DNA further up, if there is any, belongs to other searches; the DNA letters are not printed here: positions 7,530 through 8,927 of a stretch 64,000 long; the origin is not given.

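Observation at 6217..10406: mttB-like methyltransferase + Cys-rich Fe-S protein + MIO-less ammonia-lyase homologue: candidate trimethylated-amino-acid (hercynine/ergothioneine-type) catabolic module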

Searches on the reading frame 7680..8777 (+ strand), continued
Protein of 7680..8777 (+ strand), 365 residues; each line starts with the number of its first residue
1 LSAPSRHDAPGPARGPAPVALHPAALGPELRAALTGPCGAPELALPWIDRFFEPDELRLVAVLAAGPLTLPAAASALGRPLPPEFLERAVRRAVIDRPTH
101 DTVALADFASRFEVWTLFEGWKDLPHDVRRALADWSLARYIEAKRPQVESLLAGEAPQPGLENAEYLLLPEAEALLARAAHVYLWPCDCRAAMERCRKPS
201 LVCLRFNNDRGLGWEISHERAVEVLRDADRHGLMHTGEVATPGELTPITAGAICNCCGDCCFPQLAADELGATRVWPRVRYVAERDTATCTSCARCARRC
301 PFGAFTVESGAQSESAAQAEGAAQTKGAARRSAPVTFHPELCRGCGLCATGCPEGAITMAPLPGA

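Call 51: predict_structure(alignment_id=A1)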
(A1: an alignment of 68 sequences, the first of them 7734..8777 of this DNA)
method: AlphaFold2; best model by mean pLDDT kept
length: 347 residues; sequences in the alignment: 68
mean_pLDDT: 91.5   pTM: 0.86
mean pLDDT of the five models: 91.5, 90.7, 90.7, 90.6, 90.5
residues with pLDDT >= 90: 272; 70-90: 50; 50-70: 25; < 50: 0
segments of 3 or more residues with pLDDT < 50: none
pLDDT, mean of each block of 10 residues (from residue 1): 81 98 97 96 98 98 97 97 97 93 89 96 95 93 86 97 93 87 91 94 98 95 79 93 94 96 96 95 95 63 59 83 97 97 90
secondary structure, 60 per line:
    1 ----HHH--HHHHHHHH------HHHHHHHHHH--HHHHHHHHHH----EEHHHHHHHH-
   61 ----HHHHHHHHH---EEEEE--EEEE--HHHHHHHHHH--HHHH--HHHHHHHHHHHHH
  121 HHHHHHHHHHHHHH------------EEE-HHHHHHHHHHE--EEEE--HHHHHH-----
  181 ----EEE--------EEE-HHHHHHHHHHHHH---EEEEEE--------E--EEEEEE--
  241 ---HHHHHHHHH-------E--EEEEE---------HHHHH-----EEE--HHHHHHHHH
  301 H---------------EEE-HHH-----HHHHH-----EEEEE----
elements in order: H10-17 H24-33 H36-45 H52-59 H65-73 E77-81 E84-87 H90-99 H102-105 H108-134 E147-149 H151-160 E164-167 H170-175 E185-187 E196-198 H200-212 E216-221 E233-238 H244-252 E263-267 H277-281 E287-289 H292-301 E317-319 H329-333 E339-343

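Call 54: fold_search(model_id=the predicted structure, library=pdb)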
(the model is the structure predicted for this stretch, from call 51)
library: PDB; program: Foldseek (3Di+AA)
matches with E <= 10: 255; with E <= 0.001: 0
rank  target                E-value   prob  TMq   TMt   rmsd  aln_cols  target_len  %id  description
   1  8rvy_A                2.4e-02  1.00  0.16  0.09   7.3       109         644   23  CryoEM structure of the Elp-Hdr complex of Methanothermobacter marburgensis state 1 (composite structure) (released 2025-05-14)
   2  5odc_A                2.9e-02  0.99  0.15  0.08  10.0       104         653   23  Heterodisulfide reductase / [NiFe]-hydrogenase complex from Methanothermococcus thermolithotrophicus at 2.3 A resoluti (released 2017-08-30)
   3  7bkd_A                4.6e-02  0.63  0.16  0.09  16.7       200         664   18  Formate dehydrogenase - heterodisulfide reductase - formylmethanofuran dehydrogenase complex from Methanospirillum hun (released 2021-09-29)
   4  7bkb_A                5.4e-02  0.77  0.16  0.09  12.1       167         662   21  Formate dehydrogenase - heterodisulfide reductase - formylmethanofuran dehydrogenase complex from Methanospirillum hun (released 2021-09-29)
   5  5t5m_F                5.7e-02  0.93  0.18  0.18  17.1       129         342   18  TUNGSTEN-CONTAINING FORMYLMETHANOFURAN DEHYDROGENASE FROM METHANOTHERMOBACTER WOLFEII, TRIGONAL FORM AT 2.5 A. (released 2016-10-19)
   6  7q4v_B                7.4e-02  1.00  0.16  0.10   3.4        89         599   21  Electron bifurcating hydrogenase - HydABC from A. woodii (released 2023-02-22)
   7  7q4w_B                8.2e-02  0.99  0.16  0.12   9.2       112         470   20  CryoEM structure of electron bifurcating Fe-Fe hydrogenase HydABC complex A. woodii in the oxidised state (released 2023-02-15)
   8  9bt4_H                9.1e-02  1.00  0.16  0.64   2.6        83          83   22  Pyruvate:Ferredoxin Oxidoreductase from Methanosarcina acetivorans (released 2024-10-09)
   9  5odh_A                9.6e-02  0.98  0.16  0.09   9.8       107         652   21  Heterodisulfide reductase / [NiFe]-hydrogenase complex from Methanothermococcus thermolithotrophicus soaked with heter (released 2017-08-30)
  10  5t61_X                9.6e-02  0.84  0.17  0.17  21.5       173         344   16  TUNGSTEN-CONTAINING FORMYLMETHANOFURAN DEHYDROGENASE FROM METHANOTHERMOBACTER WOLFEII, TRICLINIC FORM AT 2.55 A (released 2016-10-19)
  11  5c4i_B                1.0e-01  1.00  0.17  0.19   3.1        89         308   28  Structure of an Oxalate Oxidoreductase (released 2015-07-01)
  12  5exd_E                1.0e-01  1.00  0.17  0.19   3.2        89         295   28  Crystal structure of oxalate oxidoreductase from Moorella thermoacetica bound with carboxy-di-oxido-methyl-TPP (COOM-T (released 2015-12-30)
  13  5c4i_E                1.1e-01  1.00  0.17  0.19   3.1        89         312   28  Structure of an Oxalate Oxidoreductase (released 2015-07-01)
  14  5t61_d                1.1e-01  0.90  0.17  0.18  13.5       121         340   17  TUNGSTEN-CONTAINING FORMYLMETHANOFURAN DEHYDROGENASE FROM METHANOTHERMOBACTER WOLFEII, TRICLINIC FORM AT 2.55 A (released 2016-10-19)
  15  5exd_B                1.2e-01  1.00  0.15  0.19   2.8        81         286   27  Crystal structure of oxalate oxidoreductase from Moorella thermoacetica bound with carboxy-di-oxido-methyl-TPP (COOM-T (released 2015-12-30)
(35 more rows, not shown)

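Call 64: find_encoding_contigs(protein=P0157, flank=8000, max_places=1)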
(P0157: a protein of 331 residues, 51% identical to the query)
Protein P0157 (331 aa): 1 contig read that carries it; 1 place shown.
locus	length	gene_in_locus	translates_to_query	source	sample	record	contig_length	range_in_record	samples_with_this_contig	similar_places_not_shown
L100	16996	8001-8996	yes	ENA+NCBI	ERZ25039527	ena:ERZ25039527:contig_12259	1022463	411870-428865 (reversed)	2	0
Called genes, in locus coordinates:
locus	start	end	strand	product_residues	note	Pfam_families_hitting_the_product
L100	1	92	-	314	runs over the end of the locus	PF19300:BPD_transp_1_N, PF00528:BPD_transp_1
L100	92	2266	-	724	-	PF00005:ABC_tran, PF13191:AAA_16 (faint), PF13555:AAA_29 (faint), PF20720:nSTAND3 (faint), PF08352:oligo_HPY, PF00005:ABC_tran, PF02463:SMC_N (weak), PF08352:oligo_HPY, +2 more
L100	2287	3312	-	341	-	PF12911:OppC_N, PF00528:BPD_transp_1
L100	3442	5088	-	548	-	PF00496:SBP_bac_5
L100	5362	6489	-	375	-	PF02746:MR_MLE_N, PF13378:MR_MLE_C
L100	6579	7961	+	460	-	PF06253:MTTB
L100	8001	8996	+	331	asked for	PF13484:Fer4_16 (faint), PF13237:Fer4_10 (faint), PF12837:Fer4_6 (faint), PF00037:Fer4 (weak), PF12838:Fer4_7 (weak), PF13187:Fer4_9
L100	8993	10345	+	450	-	PF07969:Amidohydro_3, PF01979:Amidohydro_1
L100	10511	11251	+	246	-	PF07837:FTCD_N, PF02971:FTCD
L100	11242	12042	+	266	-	PF00809:Pterin_bind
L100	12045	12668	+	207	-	PF04961:FTCD_C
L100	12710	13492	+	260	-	PF00392:GntR, PF07702:UTRA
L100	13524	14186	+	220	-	PF02607:B12-binding_2, PF02310:B12-binding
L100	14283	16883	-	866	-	PF03176:MMPL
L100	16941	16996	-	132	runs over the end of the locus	PF09945:DUF2177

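Call 65: find_encoding_contigs(protein=P0150, flank=8000, max_places=1)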
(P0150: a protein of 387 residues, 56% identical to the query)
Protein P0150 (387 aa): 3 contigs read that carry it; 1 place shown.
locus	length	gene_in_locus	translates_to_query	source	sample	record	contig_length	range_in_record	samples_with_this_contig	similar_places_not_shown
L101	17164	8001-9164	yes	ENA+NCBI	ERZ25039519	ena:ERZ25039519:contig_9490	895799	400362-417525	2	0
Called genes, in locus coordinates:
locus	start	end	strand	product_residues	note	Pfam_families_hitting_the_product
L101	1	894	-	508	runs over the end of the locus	PF00221:Lyase_aromatic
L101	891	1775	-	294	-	PF02629:CoA_binding, PF13607:Succ_CoA_lig, PF00549:Ligase_CoA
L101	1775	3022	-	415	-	PF08442:ATP-grasp_2, PF13549:ATP-grasp_5, PF24948:Citrate_synth_N, PF00549:Ligase_CoA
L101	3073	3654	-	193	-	PF01558:POR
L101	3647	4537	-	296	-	PF02775:TPP_enzyme_C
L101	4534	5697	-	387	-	PF01855:POR_N, PF02780:Transketolase_C (weak), PF17147:PFOR_II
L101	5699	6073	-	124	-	PF12838:Fer4_7 (faint), PF14697:Fer4_21 (faint), PF13237:Fer4_10 (weak), PF00037:Fer4 (faint), PF12837:Fer4_6 (faint), PF13187:Fer4_9, PF13484:Fer4_16 (faint)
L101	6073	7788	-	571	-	PF17391:Urocanase_N, PF01175:Urocanase, PF17392:Urocanase_C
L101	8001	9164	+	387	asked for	PF00037:Fer4 (weak), PF12837:Fer4_6 (weak), PF13237:Fer4_10, PF14697:Fer4_21 (weak), PF12838:Fer4_7, PF13183:Fer4_8 (weak), PF13187:Fer4_9, PF00037:Fer4 (weak), +1 more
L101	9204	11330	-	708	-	PF13481:AAA_25 (faint), PF00004:AAA (faint), PF00005:ABC_tran, PF13304:AAA_21 (weak), PF08352:oligo_HPY, PF00005:ABC_tran, PF02463:SMC_N (weak), PF08352:oligo_HPY, +4 more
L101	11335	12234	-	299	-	PF12911:OppC_N (weak), PF00528:BPD_transp_1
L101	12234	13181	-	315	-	PF19300:BPD_transp_1_N, PF00528:BPD_transp_1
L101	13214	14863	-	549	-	PF00496:SBP_bac_5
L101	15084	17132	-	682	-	PF04879:Molybdop_Fe4S4, PF00384:Molybdopterin, PF01568:Molydop_binding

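Call 66: find_encoding_contigs(protein=P0198, flank=8000, max_places=1)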
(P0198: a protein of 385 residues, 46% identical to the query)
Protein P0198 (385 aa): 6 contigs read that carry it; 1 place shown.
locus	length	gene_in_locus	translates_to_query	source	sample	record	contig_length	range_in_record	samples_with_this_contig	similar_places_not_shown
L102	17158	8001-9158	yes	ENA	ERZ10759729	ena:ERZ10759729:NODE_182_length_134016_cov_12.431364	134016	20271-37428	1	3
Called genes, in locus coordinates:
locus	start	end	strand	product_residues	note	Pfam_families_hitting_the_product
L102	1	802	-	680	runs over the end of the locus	-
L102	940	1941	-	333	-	PF13280:WYL, PF25583:WCX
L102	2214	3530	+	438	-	PF21088:MS_channel_1st (weak), PF00924:MS_channel_2nd, PF21082:MS_channel_3rd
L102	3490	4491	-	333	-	PF02588:YitT_membrane, PF10035:DUF2179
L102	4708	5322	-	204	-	PF03358:FMN_red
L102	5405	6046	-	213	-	PF01966:HD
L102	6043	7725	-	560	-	PF04244:DPRP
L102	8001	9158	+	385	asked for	PF00037:Fer4 (weak), PF12838:Fer4_7, PF13183:Fer4_8, PF13187:Fer4_9, PF13484:Fer4_16 (weak), PF13534:Fer4_17 (weak), PF14697:Fer4_21 (weak), PF00037:Fer4 (weak), +3 more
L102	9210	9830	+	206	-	PF00149:Metallophos, PF12850:Metallophos_2, PF14582:Metallophos_3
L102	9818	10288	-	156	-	PF00583:Acetyltransf_1, PF13302:Acetyltransf_3, PF12746:GNAT_acetyltran (weak)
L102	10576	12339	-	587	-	PF06103:DUF948 (faint), PF00015:MCPsignal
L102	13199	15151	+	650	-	PF18914:DUF5666 (faint)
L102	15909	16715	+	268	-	PF00005:ABC_tran, PF13304:AAA_21 (faint)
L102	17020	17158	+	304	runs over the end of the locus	PF12974:Phosphonate-bd, PF09084:NMT1 (weak)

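Call 67: find_encoding_contigs(protein=P0144, flank=8000, max_places=1)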
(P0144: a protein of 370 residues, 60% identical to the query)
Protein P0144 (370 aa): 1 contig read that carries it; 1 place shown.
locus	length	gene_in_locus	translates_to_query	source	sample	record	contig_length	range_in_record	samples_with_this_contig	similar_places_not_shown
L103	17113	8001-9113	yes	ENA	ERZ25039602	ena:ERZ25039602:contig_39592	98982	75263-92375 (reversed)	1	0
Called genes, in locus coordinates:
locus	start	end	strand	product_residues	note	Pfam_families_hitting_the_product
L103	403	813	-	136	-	-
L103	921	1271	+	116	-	PF06249:EutQ, PF05899:Cupin_3, PF07883:Cupin_2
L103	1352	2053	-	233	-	PF18911:PKD_4 (faint)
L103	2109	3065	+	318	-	-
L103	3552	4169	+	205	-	PF07690:MFS_1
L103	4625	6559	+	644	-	PF02730:AFOR_N, PF01314:AFOR_C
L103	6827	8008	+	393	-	PF06253:MTTB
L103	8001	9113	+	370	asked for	PF12797:Fer4_2 (faint), PF13237:Fer4_10 (faint), PF14697:Fer4_21 (faint), PF00037:Fer4 (weak), PF13459:Fer4_15 (faint), PF12838:Fer4_7, PF13187:Fer4_9, PF12837:Fer4_6 (weak)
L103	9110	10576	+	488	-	PF00221:Lyase_aromatic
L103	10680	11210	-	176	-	PF00496:SBP_bac_5 (weak)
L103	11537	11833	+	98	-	PF18902:DUF5658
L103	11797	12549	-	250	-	PF00005:ABC_tran, PF08352:oligo_HPY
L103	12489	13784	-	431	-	PF00005:ABC_tran, PF13304:AAA_21 (weak), PF08352:oligo_HPY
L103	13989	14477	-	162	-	PF00528:BPD_transp_1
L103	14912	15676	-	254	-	PF00528:BPD_transp_1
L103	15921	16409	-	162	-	PF00496:SBP_bac_5 (weak)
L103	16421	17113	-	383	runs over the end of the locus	PF00496:SBP_bac_5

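Call 68: find_encoding_contigs(protein=P0225, flank=8000, max_places=1)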
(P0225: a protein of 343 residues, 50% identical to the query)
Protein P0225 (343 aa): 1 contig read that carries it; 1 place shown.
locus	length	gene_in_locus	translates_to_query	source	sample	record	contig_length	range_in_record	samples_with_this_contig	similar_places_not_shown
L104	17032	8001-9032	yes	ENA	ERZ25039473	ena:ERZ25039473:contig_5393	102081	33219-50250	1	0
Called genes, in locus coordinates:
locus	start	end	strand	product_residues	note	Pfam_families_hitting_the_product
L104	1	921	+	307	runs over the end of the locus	PF00583:Acetyltransf_1, PF13673:Acetyltransf_10, PF13508:Acetyltransf_7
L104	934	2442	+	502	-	PF13396:PLDc_N, PF13091:PLDc_2, PF00614:PLDc (faint), PF13091:PLDc_2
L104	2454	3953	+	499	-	PF01828:Peptidase_A4, PF19077:Big_13 (faint)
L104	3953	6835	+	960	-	PF14870:PSII_BNR (weak), PF02012:BNR (faint), PF15902:Sortilin-Vps10 (faint), PF14870:PSII_BNR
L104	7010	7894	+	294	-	PF13240:Zn_Ribbon_1 (weak)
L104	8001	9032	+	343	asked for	PF12837:Fer4_6 (faint), PF00037:Fer4 (faint), PF12838:Fer4_7 (weak), PF13187:Fer4_9 (weak)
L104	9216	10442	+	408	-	PF03734:YkuD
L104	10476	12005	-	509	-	PF00089:Trypsin, PF13365:Trypsin_2, PF00595:PDZ, PF13180:PDZ_2, PF17820:PDZ_6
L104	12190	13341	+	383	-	PF01471:PG_binding_1 (weak), PF03734:YkuD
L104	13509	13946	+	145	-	PF13581:HATPase_c_2, PF02518:HATPase_c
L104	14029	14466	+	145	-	PF06210:DUF1003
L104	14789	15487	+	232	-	PF03729:DUF308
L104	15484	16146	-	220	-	PF17920:TetR_C_16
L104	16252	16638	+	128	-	-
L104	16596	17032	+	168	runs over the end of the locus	-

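Call 75: search_protein_families(library=pfam, proteins=[L018:11101-12435:+, L014:84-353:+, L103:4625-6559:+], max_evalue=5)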
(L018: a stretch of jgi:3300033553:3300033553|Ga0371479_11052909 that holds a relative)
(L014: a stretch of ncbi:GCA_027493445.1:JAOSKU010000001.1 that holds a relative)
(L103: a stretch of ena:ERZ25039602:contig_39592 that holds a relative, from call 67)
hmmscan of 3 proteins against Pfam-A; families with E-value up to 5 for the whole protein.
L018:11101-12435:+ (444 aa): 2 families
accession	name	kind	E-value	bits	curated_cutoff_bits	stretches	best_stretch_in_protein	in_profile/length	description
PF07969.17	Amidohydro_3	-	4.8e-16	59.7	29.7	1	124-414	153-471/472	Amidohydrolase family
PF01979.26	Amidohydro_1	-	5.1e-16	59.3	25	1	72-414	1-345/345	Amidohydrolase family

L014:84-353:+ (89 aa): 17 families
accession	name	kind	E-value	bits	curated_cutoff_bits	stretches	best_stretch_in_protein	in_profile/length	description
PF00037.32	Fer4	-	7.2e-10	38.7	21.1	2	7-28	3-24/24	4Fe-4S binding domain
PF12837.12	Fer4_6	-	1.8e-09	37.5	25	2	5-27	2-24/24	4Fe-4S binding domain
PF12838.12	Fer4_7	-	3.3e-09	37.5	27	2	8-26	34-52/52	4Fe-4S dicluster domain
PF13237.11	Fer4_10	-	5.7e-08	33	25.5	1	6-54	3-53/53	4Fe-4S dicluster domain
PF12797.12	Fer4_2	-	2.3e-07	30.7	24.5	2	4-24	2-22/22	4Fe-4S binding domain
PF13187.11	Fer4_9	-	4.7e-07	30.2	27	1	11-55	1-49/52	4Fe-4S dicluster domain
PF12800.12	Fer4_4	-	2.6e-06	27.7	24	2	41-54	2-15/17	4Fe-4S binding domain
PF13484.11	Fer4_16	-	1.1e-05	26.6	30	3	11-32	1-21/66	4Fe-4S double cluster binding domain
PF14697.11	Fer4_21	-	8.2e-05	23.1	35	1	8-59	4-58/59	4Fe-4S dicluster domain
PF12798.12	Fer4_3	-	0.0013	19.9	27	2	12-26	1-15/15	4Fe-4S binding domain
PF13183.11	Fer4_8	-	0.016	16.2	27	2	41-54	52-65/68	4Fe-4S dicluster domain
PF13534.11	Fer4_17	-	0.021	15.8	22.2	2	11-25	1-15/61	4Fe-4S dicluster domain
PF13370.11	Fer4_13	-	0.03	15.5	24.5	2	8-23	2-17/58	4Fe-4S single cluster domain of Ferredoxin I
PF13459.11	Fer4_15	-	0.037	15.2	22.4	1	7-24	3-20/66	4Fe-4S single cluster domain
PF05187.19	Fer4_ETF_QO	-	0.043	14.4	24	1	18-66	46-97/104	Electron transfer flavoprotein-ubiquinone oxidoreductase, 4Fe-4S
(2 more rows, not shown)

L103:4625-6559:+ (644 aa): 2 families
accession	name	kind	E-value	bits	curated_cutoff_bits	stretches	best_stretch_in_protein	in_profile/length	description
PF01314.23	AFOR_C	-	6.4e-106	355.2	27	1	215-602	5-385/385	Aldehyde ferredoxin oxidoreductase, domains 2 & 3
PF02730.20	AFOR_N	-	1.6e-55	188.4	29.8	1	2-169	27-196/199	Aldehyde ferredoxin oxidoreductase, N-terminal domain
